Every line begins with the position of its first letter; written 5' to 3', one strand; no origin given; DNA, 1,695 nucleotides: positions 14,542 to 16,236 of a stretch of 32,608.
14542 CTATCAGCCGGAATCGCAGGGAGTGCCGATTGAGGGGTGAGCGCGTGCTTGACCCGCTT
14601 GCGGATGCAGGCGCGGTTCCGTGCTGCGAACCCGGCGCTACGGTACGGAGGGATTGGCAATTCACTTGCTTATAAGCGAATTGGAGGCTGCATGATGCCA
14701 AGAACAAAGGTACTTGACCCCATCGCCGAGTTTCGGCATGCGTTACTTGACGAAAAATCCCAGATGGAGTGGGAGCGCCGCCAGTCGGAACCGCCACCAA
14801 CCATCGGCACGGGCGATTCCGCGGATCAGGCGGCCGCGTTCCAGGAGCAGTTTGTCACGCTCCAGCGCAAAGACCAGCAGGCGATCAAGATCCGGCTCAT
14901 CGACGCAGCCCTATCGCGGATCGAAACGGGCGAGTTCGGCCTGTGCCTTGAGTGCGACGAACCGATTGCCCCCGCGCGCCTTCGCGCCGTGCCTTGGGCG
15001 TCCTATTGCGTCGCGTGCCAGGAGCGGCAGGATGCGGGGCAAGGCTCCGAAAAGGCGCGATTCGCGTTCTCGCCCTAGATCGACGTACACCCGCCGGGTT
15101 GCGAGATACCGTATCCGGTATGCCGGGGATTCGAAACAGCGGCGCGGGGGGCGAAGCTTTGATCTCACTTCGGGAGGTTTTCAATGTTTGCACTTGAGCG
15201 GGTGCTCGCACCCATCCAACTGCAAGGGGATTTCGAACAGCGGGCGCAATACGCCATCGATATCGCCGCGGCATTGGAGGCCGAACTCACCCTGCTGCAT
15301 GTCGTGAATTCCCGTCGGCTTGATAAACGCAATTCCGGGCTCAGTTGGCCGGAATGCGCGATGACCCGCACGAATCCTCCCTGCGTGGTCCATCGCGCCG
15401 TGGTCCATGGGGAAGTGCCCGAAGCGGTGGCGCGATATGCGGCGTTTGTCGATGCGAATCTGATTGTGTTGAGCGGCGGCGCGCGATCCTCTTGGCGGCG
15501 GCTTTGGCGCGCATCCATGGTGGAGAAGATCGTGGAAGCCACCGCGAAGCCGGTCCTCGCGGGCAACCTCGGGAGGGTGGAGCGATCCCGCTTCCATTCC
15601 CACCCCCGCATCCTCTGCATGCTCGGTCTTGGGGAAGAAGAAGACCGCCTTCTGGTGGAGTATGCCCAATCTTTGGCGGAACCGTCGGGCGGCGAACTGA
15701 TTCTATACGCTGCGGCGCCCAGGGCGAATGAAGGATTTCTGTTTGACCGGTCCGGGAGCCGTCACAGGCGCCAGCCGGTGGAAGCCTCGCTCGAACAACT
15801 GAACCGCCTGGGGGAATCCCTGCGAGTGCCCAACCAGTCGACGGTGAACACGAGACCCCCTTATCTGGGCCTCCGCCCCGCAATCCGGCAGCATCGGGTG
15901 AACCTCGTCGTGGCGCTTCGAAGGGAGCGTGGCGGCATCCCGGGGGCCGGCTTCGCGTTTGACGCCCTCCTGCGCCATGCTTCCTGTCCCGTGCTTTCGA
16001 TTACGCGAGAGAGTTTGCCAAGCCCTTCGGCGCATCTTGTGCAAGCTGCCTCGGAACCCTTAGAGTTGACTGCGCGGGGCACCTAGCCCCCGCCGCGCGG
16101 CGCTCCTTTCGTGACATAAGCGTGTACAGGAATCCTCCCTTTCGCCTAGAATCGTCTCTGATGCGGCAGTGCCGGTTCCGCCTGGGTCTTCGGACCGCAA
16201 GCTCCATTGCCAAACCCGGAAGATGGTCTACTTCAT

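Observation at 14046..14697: Sigma-54 promoters in front of two adjacent RNAP secondary-channel factors (rnk and a dksA-like gene)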

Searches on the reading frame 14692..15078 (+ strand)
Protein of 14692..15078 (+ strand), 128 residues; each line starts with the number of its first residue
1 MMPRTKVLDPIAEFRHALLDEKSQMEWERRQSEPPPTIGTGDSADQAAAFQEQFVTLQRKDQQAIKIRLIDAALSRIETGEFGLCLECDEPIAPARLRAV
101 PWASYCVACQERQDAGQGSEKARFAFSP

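Call 7: search_protein_families(library=pfam, proteins=[window:14692-15078:+], max_evalue=0.01)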
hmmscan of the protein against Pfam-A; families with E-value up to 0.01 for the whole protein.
window:14692-15078:+ (128 aa): 1 family
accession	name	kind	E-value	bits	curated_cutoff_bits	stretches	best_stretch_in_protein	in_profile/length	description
PF01258.23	zf-dskA_traR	-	1.1e-13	51.4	24.9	1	80-113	1-34/36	Prokaryotic dksA/traR C4-type zinc finger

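Call 39: search_solved_structures(query=window:14692-15078:+, max_evalue=0.01, show_alignments=3)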
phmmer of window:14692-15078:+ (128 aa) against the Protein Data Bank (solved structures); distinct sequences matched with E-value up to 0.01: 5.
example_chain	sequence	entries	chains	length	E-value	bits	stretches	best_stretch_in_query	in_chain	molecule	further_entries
2kq9_A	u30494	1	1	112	2.6e-09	40.5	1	63-110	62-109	DnaK suppressor protein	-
6ptg_A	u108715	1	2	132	4.8e-09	39.6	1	9-116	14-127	DnaK Suppressor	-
1tjl_A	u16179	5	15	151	1.5e-07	34.8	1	38-111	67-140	DnaK suppressor protein | RNA polymerase-binding transcription factor DksA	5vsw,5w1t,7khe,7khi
4ijj_A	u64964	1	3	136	1.5e-07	34.8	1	36-115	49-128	Putative C4-type zinc finger protein, DksA/TraR family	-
2kgo_A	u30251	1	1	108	0.0015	21.9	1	73-115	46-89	Uncharacterized protein ybiI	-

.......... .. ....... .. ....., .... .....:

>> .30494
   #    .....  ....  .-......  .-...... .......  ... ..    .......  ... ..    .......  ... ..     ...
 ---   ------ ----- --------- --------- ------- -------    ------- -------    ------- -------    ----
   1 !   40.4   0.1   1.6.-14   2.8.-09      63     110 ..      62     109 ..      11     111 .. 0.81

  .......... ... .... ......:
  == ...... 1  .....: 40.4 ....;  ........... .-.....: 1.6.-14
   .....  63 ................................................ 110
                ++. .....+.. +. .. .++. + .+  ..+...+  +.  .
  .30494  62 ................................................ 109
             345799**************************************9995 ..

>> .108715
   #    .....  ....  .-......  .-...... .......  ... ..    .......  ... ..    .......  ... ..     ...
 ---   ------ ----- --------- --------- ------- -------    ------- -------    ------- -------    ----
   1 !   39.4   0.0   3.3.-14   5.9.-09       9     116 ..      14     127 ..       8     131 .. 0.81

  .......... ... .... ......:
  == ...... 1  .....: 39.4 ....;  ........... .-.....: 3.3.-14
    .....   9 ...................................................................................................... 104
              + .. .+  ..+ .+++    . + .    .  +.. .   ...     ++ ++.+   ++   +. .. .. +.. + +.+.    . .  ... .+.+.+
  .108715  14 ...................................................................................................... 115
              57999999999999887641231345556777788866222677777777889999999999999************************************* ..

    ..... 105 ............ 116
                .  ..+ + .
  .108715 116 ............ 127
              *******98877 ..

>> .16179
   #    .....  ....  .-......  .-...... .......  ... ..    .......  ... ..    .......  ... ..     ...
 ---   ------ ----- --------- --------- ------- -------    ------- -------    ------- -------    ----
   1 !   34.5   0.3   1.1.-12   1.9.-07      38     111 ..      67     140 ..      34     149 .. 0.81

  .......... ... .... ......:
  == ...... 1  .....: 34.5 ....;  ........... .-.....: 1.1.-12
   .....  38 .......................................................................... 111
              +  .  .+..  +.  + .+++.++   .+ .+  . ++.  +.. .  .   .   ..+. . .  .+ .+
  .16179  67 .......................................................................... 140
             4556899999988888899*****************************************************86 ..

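Call 47: find_related_loci(query=window:14692-15078:+, collection=metagenome_contigs, flank=4000)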
Query window:14692-15078:+ (128 aa) in metagenome_contigs; peptide patterns used: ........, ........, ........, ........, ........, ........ (x = any residue, [..] = any of these).
394 stretches matched a pattern; 106 encode a relative of the query (tblastn E <= 1e-3); the best 80 are kept; 80 distinct loci.
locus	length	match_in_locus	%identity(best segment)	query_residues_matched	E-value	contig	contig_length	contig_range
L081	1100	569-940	68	2-125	7e-54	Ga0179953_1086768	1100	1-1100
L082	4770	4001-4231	48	45-121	9e-23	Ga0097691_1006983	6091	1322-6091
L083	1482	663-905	48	36-119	2e-21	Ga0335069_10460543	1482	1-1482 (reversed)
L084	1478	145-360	47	41-112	1e-19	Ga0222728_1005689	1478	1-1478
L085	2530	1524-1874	35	6-123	2e-19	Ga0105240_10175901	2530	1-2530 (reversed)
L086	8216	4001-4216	47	41-112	3e-19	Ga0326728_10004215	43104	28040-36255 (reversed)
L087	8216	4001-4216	47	41-112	4e-19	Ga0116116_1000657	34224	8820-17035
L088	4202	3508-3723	47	41-112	4e-19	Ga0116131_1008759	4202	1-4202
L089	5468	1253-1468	47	41-112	4e-19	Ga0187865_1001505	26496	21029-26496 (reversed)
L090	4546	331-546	47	41-112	4e-19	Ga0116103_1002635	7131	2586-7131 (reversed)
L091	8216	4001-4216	47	41-112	4e-19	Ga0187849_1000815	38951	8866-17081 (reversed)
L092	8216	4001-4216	46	41-112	6e-19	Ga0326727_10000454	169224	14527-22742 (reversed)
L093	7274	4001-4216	46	41-112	5e-19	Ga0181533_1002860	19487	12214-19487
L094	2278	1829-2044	47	41-112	4e-19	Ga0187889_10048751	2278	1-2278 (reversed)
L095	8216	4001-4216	46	41-112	5e-19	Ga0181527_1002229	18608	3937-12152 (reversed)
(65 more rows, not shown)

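Call 53: search_protein_families(library=ncbifam, proteins=[window:14692-15078:+], max_evalue=0.001)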
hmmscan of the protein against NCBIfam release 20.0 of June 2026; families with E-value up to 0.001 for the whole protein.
window:14692-15078:+ (128 aa): 6 families
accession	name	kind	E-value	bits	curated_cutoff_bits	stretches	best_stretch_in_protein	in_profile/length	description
TIGR02420.1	dksA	equivalog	3.1e-17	63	115.5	1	12-112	7-110/110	RNA polymerase-binding protein DksA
NF033459.1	DksA_like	equivalog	4.9e-17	62.3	105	1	38-113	34-109/113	RNA polymerase-binding protein DksA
TIGR02890.1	bacill_yteA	subfamily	9.3e-14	51.8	134.4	1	44-115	48-119/159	regulatory protein, yteA family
TIGR02419.1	C4_traR_proteo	subfamily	7.3e-11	42.5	59.7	1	42-112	1-62/64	phage/conjugal plasmid C-4 type zinc finger protein, TraR family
NF008243.0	PRK11019.1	equivalog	7.5e-08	32.7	96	1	73-118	26-72/88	DksA/TraR family C4-type zinc finger protein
NF008045.0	PRK10778.1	equivalog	7.6e-08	32.7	289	1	41-111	70-140/151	RNA polymerase-binding protein DksA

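Call 64: find_homologous_proteins(query=window:14692-15078:+)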
Query window:14692-15078:+ (128 aa): 19 proteins with E <= 0.001 among 24 candidates.
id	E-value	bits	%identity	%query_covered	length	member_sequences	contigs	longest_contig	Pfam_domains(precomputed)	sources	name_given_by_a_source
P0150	1.4e-78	279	99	100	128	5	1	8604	PF01258.24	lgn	-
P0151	6.8e-64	231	85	98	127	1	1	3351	PF01258.24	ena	-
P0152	3.9e-63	229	83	98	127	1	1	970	PF01258.24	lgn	-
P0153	4.8e-62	225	82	98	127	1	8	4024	PF01258.24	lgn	-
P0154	2.1e-61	223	83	98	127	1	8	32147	PF01258.24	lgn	-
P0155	2.7e-59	217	80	98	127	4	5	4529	PF01258.24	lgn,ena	-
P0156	1.2e-57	211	76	99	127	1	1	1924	PF01258.24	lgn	-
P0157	1.4e-57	211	75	100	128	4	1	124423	PF01258.24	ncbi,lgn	-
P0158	3.4e-46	174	67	98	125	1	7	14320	PF01258.24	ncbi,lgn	-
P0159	3.0e-45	171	68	97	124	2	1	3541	PF01258.24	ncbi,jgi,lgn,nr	ncbi:MAG: TraR/DksA C4-type zinc finger protein [Bryobacterales bacterium]|nr:TraR/DksA C4-type zinc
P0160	5.8e-13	67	43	66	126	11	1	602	PF21157.3,PF01258.24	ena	-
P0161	3.9e-12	64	41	78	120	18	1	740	PF01258.24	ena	-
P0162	4.4e-12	64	36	88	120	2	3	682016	PF01258.24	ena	-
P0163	6.2e-12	64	40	79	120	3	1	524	PF01258.24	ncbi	-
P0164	2.4e-11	62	36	80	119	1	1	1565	PF01258.24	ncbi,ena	-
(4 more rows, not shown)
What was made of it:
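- Closest known: DksA / DksA2 / TraR family. Different: Orthologues are restricted to one narrow clade (calls 47, 64).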

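Call 65: find_encoding_contigs(protein=P0154, flank=6000, max_places=1)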
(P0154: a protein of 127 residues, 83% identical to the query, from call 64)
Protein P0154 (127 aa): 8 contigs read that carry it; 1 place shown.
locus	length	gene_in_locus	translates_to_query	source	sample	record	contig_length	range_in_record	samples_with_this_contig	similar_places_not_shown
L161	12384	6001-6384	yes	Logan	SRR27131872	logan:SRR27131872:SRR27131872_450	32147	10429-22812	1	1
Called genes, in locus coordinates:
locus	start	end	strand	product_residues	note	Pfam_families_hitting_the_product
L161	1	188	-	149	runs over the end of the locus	-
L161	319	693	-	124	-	-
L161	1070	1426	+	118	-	PF05973:Gp49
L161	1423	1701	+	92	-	-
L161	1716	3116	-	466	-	PF00072:Response_reg, PF00158:Sigma54_activat, PF14532:Sigma54_activ_2, PF25601:AAA_lid_14, PF02954:HTH_8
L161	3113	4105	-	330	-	PF00512:HisKA, PF02518:HATPase_c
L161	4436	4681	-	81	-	-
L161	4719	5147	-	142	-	PF03625:DUF302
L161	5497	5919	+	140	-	PF14760:Rnk_N, PF01272:GreA_GreB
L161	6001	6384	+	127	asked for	PF01258:zf-dskA_traR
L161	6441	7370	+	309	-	PF00582:Usp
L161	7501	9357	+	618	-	-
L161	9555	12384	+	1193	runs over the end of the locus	PF01855:POR_N, PF17147:PFOR_II, PF00037:Fer4 (weak), PF12797:Fer4_2 (faint), PF12800:Fer4_4 (faint), PF12837:Fer4_6 (weak), PF12838:Fer4_7 (weak), PF13187:Fer4_9 (weak), +3 more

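Call 66: find_encoding_contigs(protein=P0157, flank=6000, max_places=1)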
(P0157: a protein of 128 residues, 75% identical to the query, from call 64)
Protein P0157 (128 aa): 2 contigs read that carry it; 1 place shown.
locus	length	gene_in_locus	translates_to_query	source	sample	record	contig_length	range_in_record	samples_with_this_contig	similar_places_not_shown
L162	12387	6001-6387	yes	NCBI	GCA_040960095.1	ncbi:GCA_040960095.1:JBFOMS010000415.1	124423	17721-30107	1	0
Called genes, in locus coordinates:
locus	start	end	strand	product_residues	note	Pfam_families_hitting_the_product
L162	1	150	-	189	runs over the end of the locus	-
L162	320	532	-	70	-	-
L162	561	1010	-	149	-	-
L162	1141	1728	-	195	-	-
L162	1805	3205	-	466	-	PF00072:Response_reg, PF00158:Sigma54_activat, PF14532:Sigma54_activ_2, PF25601:AAA_lid_14, PF02954:HTH_8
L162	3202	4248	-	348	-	PF00512:HisKA, PF02518:HATPase_c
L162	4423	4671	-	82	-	-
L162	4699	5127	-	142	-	PF03625:DUF302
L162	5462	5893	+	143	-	PF14760:Rnk_N, PF01272:GreA_GreB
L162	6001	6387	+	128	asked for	PF01258:zf-dskA_traR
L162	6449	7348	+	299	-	PF00582:Usp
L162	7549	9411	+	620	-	-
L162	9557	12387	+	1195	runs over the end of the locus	PF01855:POR_N, PF17147:PFOR_II, PF12838:Fer4_7 (faint), PF13187:Fer4_9 (faint), PF00037:Fer4 (faint), PF12797:Fer4_2 (faint), PF12800:Fer4_4 (faint), PF12837:Fer4_6 (weak), +3 more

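Call 67: find_encoding_contigs(protein=P0155, flank=3000, max_places=1)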
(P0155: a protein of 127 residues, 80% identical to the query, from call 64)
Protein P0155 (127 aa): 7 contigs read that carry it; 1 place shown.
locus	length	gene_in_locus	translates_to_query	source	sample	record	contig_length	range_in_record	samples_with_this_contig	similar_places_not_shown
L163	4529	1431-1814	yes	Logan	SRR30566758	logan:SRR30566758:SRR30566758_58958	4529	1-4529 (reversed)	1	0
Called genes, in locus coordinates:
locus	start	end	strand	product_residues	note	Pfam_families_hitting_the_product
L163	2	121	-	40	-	?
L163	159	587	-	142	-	PF03625:DUF302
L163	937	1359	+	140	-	PF14760:Rnk_N, PF01272:GreA_GreB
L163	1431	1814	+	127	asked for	PF01258:zf-dskA_traR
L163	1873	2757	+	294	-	PF00582:Usp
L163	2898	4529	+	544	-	?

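Call 68: find_encoding_contigs(protein=P0153, flank=3000, max_places=1)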
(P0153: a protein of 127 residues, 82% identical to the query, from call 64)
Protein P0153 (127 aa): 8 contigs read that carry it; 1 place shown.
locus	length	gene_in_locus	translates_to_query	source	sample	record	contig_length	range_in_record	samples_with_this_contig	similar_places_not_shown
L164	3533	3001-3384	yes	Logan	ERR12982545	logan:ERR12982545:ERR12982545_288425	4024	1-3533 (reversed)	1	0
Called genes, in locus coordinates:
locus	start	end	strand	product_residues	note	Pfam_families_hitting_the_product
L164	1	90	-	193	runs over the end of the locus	?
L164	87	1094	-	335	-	PF00512:HisKA, PF02518:HATPase_c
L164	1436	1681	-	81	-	-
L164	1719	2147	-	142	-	PF03625:DUF302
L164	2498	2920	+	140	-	PF14760:Rnk_N, PF01272:GreA_GreB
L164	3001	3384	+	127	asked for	PF01258:zf-dskA_traR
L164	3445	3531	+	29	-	?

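Call 69: find_encoding_contigs(protein=P0151, flank=3000, max_places=1)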
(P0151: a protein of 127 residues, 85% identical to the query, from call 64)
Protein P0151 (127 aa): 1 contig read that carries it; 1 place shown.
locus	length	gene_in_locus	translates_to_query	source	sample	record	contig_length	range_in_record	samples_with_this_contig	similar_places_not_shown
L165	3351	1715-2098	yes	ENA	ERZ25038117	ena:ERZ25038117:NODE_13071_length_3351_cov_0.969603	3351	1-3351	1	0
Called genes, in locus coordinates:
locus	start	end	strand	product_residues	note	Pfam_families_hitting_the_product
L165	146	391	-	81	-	-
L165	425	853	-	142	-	PF03625:DUF302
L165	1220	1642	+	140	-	PF14760:Rnk_N, PF01272:GreA_GreB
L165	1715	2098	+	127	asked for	PF01258:zf-dskA_traR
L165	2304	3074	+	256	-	PF00582:Usp (faint)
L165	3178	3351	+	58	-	?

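Call 70: find_encoding_contigs(protein=P0159, flank=3000, max_places=1)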
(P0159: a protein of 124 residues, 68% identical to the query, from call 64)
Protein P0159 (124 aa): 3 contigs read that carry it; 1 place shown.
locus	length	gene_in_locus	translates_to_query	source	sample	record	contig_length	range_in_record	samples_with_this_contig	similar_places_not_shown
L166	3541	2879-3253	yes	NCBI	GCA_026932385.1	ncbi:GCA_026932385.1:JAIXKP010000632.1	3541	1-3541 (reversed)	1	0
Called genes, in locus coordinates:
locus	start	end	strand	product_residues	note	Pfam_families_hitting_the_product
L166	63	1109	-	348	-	PF00512:HisKA, PF02518:HATPase_c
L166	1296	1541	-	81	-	-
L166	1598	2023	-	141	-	PF03625:DUF302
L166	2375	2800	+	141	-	PF14760:Rnk_N, PF01272:GreA_GreB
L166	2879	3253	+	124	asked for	PF01258:zf-dskA_traR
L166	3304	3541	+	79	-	?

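Call 71: find_encoding_contigs(protein=P0156, flank=3000, max_places=1)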
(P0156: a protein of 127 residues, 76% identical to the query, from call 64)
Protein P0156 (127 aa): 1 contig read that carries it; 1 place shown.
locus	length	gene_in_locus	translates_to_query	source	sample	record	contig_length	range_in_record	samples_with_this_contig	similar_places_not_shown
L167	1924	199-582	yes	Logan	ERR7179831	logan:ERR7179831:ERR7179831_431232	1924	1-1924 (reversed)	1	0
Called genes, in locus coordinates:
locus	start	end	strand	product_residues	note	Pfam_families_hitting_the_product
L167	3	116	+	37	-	?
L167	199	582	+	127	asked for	PF01258:zf-dskA_traR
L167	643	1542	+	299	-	PF00582:Usp (weak)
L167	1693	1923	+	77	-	?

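Call 72: find_encoding_contigs(protein=P0152, flank=3000, max_places=1)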
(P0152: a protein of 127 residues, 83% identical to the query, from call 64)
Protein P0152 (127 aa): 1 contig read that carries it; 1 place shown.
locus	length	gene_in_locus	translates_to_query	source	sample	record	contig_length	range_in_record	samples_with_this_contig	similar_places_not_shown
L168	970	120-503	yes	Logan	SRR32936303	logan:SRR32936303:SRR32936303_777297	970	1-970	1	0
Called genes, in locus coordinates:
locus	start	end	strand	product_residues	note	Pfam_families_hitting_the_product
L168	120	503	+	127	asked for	PF01258:zf-dskA_traR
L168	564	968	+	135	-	?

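Call 78: predict_structure(alignment_id=A4)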
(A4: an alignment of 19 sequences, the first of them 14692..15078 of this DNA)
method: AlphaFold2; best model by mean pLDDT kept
length: 128 residues; sequences in the alignment: 19
mean_pLDDT: 82.6   pTM: 0.68
mean pLDDT of the five models: 82.6, 81.6, 80.5, 74.1, 71.1
residues with pLDDT >= 90: 66; 70-90: 35; 50-70: 18; < 50: 9
segments of 3 or more residues with pLDDT < 50: 123-128
pLDDT, mean of each block of 10 residues (from residue 1): 56 93 91 70 78 86 93 95 95 93 94 75 47
secondary structure, 60 per line:
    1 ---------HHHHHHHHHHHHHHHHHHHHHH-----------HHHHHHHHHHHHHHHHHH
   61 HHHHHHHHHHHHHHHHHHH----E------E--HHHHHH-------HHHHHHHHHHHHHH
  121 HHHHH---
elements in order: H10-31 H43-79 H94-99 H107-125
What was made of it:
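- Closest known: DksA / DksA2 / TraR family. Different: The first helix is short (residues 10-31) and separated from the tip by a proline-rich loop (call 78).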

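Call 80: fold_search(model_id=the predicted structure, library=pdb)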
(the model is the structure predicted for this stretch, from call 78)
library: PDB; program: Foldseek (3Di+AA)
matches with E <= 10: 131; with E <= 0.001: 7
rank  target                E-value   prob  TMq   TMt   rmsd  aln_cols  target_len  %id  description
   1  4ijj_A                1.0e-05  1.00  0.65  0.64   5.5       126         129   26  Structure of transcription factor DksA2 from Pseudomonas aeruginosa (released 2013-02-27)
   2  4ijj_B                2.8e-05  1.00  0.64  0.63   5.4       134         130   25  Structure of transcription factor DksA2 from Pseudomonas aeruginosa (released 2013-02-27)
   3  7khi_M                3.4e-05  1.00  0.71  0.64   5.1       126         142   25  Escherichia coli RNA polymerase and rrnBP1 promoter complex with DksA/ppGpp (released 2020-10-28)
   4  1tjl_A                1.1e-04  1.00  0.59  0.53   5.9       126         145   24  Crystal structure of transcription factor DksA from E. coli (released 2004-09-07)
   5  6ptg_B                1.7e-04  1.00  0.53  0.78   7.0       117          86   25  Structure of RNA polymerase binding protein and transcriptional regulator Dks from Chlamydia trachomatis L2 (LGV434) (released 2019-07-24)
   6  5vsw_M                3.1e-04  1.00  0.58  0.54   6.4       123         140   23  X-ray crystal structure of Escherichia coli RNA polymerase and DksA/ppGpp complex (released 2017-06-14)
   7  6ptg_A                9.3e-04  1.00  0.54  0.79   5.6       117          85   23  Structure of RNA polymerase binding protein and transcriptional regulator Dks from Chlamydia trachomatis L2 (LGV434) (released 2019-07-24)
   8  2kq9_MODEL_1_A        3.0e-03  1.00  0.53  0.60  12.0       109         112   26  Solution structure of DnaK suppressor protein from Agrobacterium tumefaciens C58. Northeast Structural Genomic (released 2009-11-17)
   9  6n57_M                2.5e-01  0.96  0.39  0.68   8.5        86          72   24  Cryo-EM structure of Escherichia coli RNAP polymerase bound with TraR in conformation I (released 2020-02-26)
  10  4abm_C                1.2e+00  0.66  0.41  0.62   4.1        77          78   19  Crystal Structure of CHMP4B hairpin (released 2012-05-09)
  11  9qgy_G                2.0e+00  0.30  0.38  0.16   6.3        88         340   18  Structure of the YbjP lipoprotein bound to the MacAB-TolC tripartite efflux pump (released 2026-03-25)
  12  4afl_A                2.2e+00  0.23  0.30  0.36   9.5        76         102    8  The crystal structure of the ING4 dimerization domain reveals the functional organization of the ING family of chromat (released 2012-02-22)
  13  5y0e_C                2.6e+00  0.20  0.27  0.09   8.9        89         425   18  Crystal structure of TssK (released 2018-08-08)
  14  1l8d_A                2.6e+00  0.13  0.28  0.34  12.9        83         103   16  Rad50 coiled-coil Zn hook (released 2002-08-28)
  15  4afl_F                2.8e+00  0.20  0.29  0.40   9.6        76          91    8  The crystal structure of the ING4 dimerization domain reveals the functional organization of the ING family of chromat (released 2012-02-22)
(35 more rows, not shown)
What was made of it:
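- On DksA/TraR: AF2 helices 10-31 and 43-79; Foldseek matches DksA2 and DksA (calls 78, 80).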

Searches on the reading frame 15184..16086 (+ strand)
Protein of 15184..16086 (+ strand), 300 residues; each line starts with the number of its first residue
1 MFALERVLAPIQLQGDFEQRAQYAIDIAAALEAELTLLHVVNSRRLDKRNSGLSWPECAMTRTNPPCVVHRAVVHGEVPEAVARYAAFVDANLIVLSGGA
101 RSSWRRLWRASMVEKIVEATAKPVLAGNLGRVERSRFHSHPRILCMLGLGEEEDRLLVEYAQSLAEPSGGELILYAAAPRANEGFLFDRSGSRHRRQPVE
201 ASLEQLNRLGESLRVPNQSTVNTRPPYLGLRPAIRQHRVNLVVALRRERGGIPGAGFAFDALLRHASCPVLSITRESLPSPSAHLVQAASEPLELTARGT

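Call 7: search_protein_families(library=pfam, proteins=[window:15184-16086:+], max_evalue=0.01)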
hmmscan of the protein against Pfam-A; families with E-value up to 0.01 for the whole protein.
window:15184-16086:+ (300 aa): 1 family
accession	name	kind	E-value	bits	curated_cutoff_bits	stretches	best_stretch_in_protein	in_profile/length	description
PF00582.32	Usp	-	1.6e-17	64.8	24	2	6-125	4-138/141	Universal stress protein family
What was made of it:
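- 15184..16086 (+): Tandem universal stress protein gene, probably co-transcribed with rnk and the dksA-like gene (inferred). Pfam Usp x2 (call 7).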
